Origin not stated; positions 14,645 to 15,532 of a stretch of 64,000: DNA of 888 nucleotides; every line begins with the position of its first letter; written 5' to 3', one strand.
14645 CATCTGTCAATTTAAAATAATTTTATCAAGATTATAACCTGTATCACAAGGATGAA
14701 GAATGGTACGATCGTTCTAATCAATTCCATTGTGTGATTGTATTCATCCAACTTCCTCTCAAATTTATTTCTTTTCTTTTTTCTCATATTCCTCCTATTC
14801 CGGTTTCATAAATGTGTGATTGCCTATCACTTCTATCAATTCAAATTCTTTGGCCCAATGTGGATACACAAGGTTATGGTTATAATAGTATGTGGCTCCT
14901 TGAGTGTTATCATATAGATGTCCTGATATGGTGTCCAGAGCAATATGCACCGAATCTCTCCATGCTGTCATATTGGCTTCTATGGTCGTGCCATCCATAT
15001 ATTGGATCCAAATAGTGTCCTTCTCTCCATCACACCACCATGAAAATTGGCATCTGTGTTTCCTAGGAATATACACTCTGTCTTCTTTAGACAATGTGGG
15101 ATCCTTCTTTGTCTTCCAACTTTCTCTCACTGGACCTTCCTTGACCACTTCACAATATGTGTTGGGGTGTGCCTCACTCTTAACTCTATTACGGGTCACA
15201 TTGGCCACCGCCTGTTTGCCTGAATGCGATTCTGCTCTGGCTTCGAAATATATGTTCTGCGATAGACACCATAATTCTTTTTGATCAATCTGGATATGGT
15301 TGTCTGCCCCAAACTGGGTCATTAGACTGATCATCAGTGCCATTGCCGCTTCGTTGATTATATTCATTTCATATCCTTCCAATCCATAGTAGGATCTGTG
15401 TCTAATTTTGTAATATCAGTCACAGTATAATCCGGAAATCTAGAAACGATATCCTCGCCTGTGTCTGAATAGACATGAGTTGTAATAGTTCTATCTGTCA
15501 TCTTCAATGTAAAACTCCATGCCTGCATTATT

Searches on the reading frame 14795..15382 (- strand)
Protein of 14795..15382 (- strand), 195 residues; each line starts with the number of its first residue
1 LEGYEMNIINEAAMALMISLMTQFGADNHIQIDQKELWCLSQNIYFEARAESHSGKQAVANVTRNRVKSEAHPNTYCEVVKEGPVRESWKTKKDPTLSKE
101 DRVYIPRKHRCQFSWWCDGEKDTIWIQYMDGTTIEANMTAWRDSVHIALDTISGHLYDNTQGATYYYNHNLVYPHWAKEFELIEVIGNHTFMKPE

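Call 57: search_protein_families(library=pfam, proteins=[window:14795-15382:-], max_evalue=0.001)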
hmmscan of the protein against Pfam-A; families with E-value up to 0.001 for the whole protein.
window:14795-15382:- (195 aa): 1 family
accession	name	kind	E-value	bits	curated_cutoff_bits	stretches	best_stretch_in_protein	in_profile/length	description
PF07486.17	Hydrolase_2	-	6e-19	69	27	1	51-192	2-100/100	Cell Wall Hydrolase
